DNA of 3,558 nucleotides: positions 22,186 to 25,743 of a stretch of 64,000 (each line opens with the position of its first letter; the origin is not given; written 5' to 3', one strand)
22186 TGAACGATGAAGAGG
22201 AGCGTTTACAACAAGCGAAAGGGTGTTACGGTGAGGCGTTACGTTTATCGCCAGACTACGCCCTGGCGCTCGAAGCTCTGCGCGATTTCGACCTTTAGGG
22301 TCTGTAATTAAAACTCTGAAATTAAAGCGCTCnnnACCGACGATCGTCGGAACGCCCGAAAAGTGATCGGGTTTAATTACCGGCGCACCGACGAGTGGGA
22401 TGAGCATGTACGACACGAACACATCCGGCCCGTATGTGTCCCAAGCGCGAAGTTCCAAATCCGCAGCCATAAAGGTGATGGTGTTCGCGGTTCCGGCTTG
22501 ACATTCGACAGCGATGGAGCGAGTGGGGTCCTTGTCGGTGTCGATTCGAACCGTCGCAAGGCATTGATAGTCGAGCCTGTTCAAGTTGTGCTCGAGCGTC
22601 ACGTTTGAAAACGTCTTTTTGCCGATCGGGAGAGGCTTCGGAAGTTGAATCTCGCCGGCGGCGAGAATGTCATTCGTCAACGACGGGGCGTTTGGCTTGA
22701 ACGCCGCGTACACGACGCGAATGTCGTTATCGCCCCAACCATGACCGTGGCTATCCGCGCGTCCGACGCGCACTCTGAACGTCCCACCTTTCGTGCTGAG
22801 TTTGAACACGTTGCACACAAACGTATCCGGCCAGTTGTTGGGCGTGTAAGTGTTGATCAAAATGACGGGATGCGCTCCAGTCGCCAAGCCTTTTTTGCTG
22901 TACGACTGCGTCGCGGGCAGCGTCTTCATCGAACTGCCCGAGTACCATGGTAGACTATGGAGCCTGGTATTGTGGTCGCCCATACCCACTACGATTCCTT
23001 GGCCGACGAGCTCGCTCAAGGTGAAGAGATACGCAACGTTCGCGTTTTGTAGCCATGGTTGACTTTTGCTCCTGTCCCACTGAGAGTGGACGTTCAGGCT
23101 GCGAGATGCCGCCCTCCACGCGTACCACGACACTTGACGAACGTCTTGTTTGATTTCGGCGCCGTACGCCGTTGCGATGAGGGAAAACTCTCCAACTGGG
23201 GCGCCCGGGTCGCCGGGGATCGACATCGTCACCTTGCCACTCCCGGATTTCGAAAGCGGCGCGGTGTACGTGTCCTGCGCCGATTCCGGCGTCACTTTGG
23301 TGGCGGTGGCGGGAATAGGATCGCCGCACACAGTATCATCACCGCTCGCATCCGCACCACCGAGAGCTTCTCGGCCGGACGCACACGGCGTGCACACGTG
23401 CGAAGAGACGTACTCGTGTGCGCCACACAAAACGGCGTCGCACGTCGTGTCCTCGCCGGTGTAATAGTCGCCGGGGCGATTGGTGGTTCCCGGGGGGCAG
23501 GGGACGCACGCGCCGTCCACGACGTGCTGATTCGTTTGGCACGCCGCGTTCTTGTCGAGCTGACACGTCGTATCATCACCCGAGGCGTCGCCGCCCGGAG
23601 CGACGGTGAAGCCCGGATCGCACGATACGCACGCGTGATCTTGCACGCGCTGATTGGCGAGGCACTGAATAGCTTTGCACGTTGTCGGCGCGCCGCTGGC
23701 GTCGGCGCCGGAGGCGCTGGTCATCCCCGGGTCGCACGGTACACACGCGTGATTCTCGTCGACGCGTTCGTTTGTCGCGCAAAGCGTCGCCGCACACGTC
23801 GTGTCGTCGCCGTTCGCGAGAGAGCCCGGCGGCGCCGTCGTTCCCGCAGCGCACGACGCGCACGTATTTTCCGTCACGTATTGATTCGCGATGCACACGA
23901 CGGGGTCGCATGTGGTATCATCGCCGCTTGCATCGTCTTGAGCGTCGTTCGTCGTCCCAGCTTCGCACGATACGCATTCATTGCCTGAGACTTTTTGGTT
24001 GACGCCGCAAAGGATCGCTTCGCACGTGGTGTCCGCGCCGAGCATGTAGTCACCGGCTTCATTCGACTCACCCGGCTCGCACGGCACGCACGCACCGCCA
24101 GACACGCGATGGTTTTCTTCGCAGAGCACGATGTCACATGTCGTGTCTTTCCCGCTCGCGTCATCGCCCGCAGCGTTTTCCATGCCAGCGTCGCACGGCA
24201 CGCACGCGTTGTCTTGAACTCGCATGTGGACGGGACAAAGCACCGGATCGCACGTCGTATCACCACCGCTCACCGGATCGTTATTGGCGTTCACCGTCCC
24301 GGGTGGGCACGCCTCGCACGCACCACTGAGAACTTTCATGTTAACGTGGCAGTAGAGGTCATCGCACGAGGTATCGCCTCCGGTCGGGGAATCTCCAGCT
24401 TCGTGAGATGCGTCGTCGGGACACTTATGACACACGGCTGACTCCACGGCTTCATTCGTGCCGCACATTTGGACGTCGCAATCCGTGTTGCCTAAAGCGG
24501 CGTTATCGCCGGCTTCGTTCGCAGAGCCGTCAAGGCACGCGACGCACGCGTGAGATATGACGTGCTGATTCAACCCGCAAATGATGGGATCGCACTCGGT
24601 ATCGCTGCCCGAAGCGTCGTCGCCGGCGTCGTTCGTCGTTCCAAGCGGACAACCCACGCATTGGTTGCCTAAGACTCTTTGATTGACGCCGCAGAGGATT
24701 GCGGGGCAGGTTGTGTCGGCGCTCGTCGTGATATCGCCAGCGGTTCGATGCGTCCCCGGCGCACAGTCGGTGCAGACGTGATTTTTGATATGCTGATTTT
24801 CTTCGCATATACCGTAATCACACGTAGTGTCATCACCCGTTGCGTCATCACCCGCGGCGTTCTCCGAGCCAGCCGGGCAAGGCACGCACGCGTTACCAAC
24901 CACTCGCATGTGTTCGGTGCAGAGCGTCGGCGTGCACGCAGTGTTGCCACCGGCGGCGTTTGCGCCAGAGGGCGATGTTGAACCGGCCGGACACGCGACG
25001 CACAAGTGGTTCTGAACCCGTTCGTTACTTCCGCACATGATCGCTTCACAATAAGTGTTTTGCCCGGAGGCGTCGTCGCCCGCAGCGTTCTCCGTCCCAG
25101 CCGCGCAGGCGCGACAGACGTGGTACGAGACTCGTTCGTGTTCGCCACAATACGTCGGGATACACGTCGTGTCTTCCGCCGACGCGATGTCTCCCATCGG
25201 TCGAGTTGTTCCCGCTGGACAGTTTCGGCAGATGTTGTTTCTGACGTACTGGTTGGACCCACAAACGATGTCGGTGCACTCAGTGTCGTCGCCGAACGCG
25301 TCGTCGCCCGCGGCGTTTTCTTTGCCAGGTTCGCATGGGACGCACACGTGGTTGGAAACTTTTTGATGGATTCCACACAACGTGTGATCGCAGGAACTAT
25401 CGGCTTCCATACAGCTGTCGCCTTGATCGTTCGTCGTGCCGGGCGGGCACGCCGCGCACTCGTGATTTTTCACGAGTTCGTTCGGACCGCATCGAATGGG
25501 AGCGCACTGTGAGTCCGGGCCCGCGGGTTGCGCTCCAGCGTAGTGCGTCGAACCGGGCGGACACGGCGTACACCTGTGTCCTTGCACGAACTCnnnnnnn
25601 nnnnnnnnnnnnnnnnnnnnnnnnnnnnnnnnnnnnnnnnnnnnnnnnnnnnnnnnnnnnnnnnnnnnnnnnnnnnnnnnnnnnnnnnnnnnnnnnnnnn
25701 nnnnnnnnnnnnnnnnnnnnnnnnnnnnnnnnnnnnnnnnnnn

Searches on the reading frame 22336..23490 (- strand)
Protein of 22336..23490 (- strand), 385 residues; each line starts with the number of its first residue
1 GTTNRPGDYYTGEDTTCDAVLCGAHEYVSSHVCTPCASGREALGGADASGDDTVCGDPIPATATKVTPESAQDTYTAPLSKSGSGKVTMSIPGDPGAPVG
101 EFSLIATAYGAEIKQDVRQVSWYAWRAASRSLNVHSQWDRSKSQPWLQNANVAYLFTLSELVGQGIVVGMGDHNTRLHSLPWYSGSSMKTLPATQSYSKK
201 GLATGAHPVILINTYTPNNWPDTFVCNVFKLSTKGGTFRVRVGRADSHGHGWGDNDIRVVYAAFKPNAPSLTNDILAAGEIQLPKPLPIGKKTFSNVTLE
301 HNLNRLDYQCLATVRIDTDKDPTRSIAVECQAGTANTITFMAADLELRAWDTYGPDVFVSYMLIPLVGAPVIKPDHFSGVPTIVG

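Call 22: search_protein_families(library=pfam, proteins=[window:22336-23400:-], max_evalue=10)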
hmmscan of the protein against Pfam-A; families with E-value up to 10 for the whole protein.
window:22336-23400:- (355 aa): 1 family
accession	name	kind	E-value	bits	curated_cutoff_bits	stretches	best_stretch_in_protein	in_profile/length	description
PF10698.15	DUF2505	-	0.21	12.2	26.9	1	24-85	55-120/158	Protein of unknown function (DUF2505)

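Call 34: search_protein_representatives(protein=window:22336-23490:-)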
Query: 385 residues. Proteins with E-value up to 0.001 (for the whole library): 464; up to 1e-10: 185; up to 1e-30: 35. The best 150 are listed.
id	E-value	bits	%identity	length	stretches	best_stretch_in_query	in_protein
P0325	6.5e-128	443.5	98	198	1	188-385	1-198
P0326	4.7e-121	420.9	50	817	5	1-385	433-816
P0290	1.9e-73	264.2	55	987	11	1-55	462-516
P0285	5.5e-69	249.5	45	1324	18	1-66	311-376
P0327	1.7e-65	238.0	45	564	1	52-381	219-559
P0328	1.0e-60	222.2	44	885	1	91-380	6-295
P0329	4.9e-59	216.7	50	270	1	128-385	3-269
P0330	7.6e-57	209.5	46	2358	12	1-53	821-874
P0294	2.5e-54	201.2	48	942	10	1-39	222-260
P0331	4.3e-54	200.5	48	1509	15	1-59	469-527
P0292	3.2e-49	184.4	47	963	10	1-56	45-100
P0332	5.9e-49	183.6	51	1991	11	1-55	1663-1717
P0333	7.0e-47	176.7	50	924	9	1-55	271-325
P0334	1.0e-45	172.9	46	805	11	2-56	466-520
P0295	3.1e-44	168.0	47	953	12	1-90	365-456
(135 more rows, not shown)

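Call 54: predict_structure(alignment_id=A1)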
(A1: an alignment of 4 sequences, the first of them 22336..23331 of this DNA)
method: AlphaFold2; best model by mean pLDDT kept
length: 332 residues; sequences in the alignment: 4
mean_pLDDT: 36.0   pTM: 0.36
mean pLDDT of the five models: 36.0, 35.2, 34.4, 33.9, 31.2
residues with pLDDT >= 90: 0; 70-90: 9; 50-70: 75; < 50: 248
segments of 3 or more residues with pLDDT < 50: 1-224, 268-270, 313-332
pLDDT, mean of each block of 10 residues (from residue 1): 32 25 22 24 25 23 23 23 27 25 27 26 24 22 28 30 24 27 29 29 30 43 53 60 67 58 53 55 67 56 61 44 25 25
secondary structure, 60 per line:
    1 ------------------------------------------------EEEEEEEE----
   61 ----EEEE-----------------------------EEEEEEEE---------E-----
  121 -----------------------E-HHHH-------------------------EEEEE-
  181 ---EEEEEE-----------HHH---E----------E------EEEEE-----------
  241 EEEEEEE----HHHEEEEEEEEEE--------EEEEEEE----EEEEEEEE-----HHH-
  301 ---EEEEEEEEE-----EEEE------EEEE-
elements in order: E49-56 E65-68 E98-105 H146-149 E175-179 E184-189 E225-229 E241-247 E255-264 E273-279 E284-291 E304-312 E318-321 E328-331

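Call 59: predict_structure(alignment_id=A2)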
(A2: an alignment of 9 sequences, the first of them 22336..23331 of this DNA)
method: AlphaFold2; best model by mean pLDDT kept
length: 332 residues; sequences in the alignment: 9
mean_pLDDT: 51.4   pTM: 0.58
mean pLDDT of the five models: 51.4, 43.8, 43.3, 42.6, 42.2
residues with pLDDT >= 90: 2; 70-90: 97; 50-70: 71; < 50: 162
segments of 3 or more residues with pLDDT < 50: 1-105, 116-141, 194-201, 314-332
pLDDT, mean of each block of 10 residues (from residue 1): 34 27 25 24 27 27 27 26 30 26 50 48 35 39 64 76 51 78 73 45 60 67 82 63 80 75 81 68 76 64 83 44 26 25
secondary structure, 60 per line:
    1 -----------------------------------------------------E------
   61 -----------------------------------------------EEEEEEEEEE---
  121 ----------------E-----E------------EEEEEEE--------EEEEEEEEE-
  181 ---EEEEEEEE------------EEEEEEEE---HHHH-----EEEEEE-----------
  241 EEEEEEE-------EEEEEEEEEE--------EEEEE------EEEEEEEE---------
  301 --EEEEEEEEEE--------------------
elements in order: E108-117 E156-162 E171-179 E184-191 E204-211 H215-218 E224-229 E241-247 E255-264 E273-277 E284-291 E303-312

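Call 61: fold_search(model_id=the predicted structure, library=pdb)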
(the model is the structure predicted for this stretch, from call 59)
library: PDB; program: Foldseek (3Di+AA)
matches with E <= 10: 200; with E <= 0.001: 0
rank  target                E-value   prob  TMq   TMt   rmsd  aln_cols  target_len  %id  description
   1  8ygr_A                6.8e-02  0.02  0.08  0.09  24.0       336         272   12  Cryo-EM structure of partial VP4 from simian rotavirus SA11 (released 2025-02-12)
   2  9ay5_0                1.7e-01  0.21  0.18  0.13  14.4       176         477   10  Tail-Baseplate of P1 bacteriophage (released 2025-09-10)
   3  5fo1_A                2.3e-01  0.21  0.15  0.15   9.9       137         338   13  E301A mutant of FAD synthetase from Corynebacterium ammoniagenes (released 2016-11-30)
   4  8eok_A                3.0e-01  0.06  0.16  0.18  16.9       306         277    8  Structure of the C3bB proconvertase in complex with lufaxin and factor Xa (released 2023-08-30)
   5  4v7q_BX               3.5e-01  0.02  0.08  0.04  20.8       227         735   13  Atomic model of an infectious rotavirus particle (released 2014-07-09)
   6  9c1h_2                3.5e-01  0.02  0.09  0.05  24.8       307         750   10  Rhesus rotavirus (upright structure at 2.88 Angstrom resolution) (released 2025-04-30)
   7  5fo1_B                3.7e-01  0.28  0.17  0.16   9.4       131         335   13  E301A mutant of FAD synthetase from Corynebacterium ammoniagenes (released 2016-11-30)
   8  3wkx                  4.6e-01  0.01  0.06  0.04  23.0       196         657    9  Crystal structure of GH127 beta-L-arabinofuranosidase HypBA1 from Bifidobacterium longum arabinose complex form (released 2014-04-30)
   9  4uze_A                5.2e-01  0.18  0.15  0.14   8.1       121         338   13  R66A mutant of FAD synthetase from Corynebacterium ammoniagenes (released 2015-04-08)
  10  4uze_B                6.1e-01  0.30  0.16  0.16   7.3       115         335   13  R66A mutant of FAD synthetase from Corynebacterium ammoniagenes (released 2015-04-08)
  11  1slq_E                6.8e-01  0.01  0.08  0.10  19.0       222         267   12  Crystal structure of the trimeric state of the rhesus rotavirus VP4 membrane interaction domain, VP5CT (released 2004-08-31)
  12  1slq_A                6.8e-01  0.01  0.09  0.10  19.6       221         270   11  Crystal structure of the trimeric state of the rhesus rotavirus VP4 membrane interaction domain, VP5CT (released 2004-08-31)
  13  6cvb_A                8.0e-01  0.02  0.11  0.12  24.8       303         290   11  CryoEM structure of human enterovirus D68 in complex with 6'-sialyl-N-acetyllactosamine (released 2019-07-24)
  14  8bp8_B                8.0e-01  0.01  0.07  0.05  20.3       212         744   12  SPA of Trypsin untreated Rotavirus TLP spike (released 2023-04-05)
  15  4uzf_B                8.5e-01  0.18  0.17  0.17   9.3       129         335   15  R66E mutant of FAD synthetase from Corynebacterium ammoniagenes (released 2015-04-08)
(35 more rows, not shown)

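Call 72: find_related_loci(query=window:22336-23331:-, collection=viral_contigs, flank=5000)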
Query window:22336-23331:- (332 aa) in viral_contigs; peptide patterns used: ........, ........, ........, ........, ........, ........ (x = any residue, [..] = any of these).
No stretch of DNA in the collection matches any of the patterns.

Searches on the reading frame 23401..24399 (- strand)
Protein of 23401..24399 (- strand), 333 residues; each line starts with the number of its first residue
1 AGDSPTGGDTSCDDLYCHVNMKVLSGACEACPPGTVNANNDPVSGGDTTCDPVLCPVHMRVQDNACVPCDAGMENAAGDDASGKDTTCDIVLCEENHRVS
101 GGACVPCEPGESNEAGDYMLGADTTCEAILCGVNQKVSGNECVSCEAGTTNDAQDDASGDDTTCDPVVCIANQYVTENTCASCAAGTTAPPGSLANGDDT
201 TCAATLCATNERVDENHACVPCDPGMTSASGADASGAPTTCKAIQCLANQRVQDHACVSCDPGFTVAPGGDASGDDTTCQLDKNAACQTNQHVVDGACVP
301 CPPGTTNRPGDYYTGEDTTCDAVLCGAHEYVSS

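Call 22: search_protein_families(library=pfam, proteins=[window:23401-24399:-], max_evalue=10)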
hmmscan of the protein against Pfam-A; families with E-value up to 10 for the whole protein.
window:23401-24399:- (333 aa): 1 family
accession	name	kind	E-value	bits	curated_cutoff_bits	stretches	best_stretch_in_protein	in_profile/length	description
PF23091.2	TNFR_ELAPOR1_6th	-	0.14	12.5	33.2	3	123-150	11-37/41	ELAPOR1-like, TNF receptor-like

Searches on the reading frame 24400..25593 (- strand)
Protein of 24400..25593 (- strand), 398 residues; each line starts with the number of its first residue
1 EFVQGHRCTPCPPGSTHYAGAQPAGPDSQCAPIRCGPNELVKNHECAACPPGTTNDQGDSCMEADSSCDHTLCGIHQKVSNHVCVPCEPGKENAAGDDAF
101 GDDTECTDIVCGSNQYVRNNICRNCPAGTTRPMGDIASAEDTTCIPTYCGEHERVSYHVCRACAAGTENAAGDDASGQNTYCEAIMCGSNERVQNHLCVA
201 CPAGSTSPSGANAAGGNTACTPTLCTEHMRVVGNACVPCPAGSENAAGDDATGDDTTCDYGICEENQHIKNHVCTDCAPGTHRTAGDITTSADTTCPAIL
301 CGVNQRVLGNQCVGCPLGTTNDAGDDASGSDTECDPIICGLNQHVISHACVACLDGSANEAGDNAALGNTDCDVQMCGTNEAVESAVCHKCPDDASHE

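Call 22: search_protein_families(library=pfam, proteins=[window:24400-25593:-], max_evalue=10)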
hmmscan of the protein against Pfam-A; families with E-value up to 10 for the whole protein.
window:24400-25593:- (398 aa): 2 families
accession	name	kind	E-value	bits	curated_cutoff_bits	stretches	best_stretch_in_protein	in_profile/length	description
PF23091.2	TNFR_ELAPOR1_6th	-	0.00034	20.9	33.2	4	110-130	16-37/41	ELAPOR1-like, TNF receptor-like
PF06462.18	Hyd_WA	-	0.26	11.6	21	1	116-129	12-25/30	Propeller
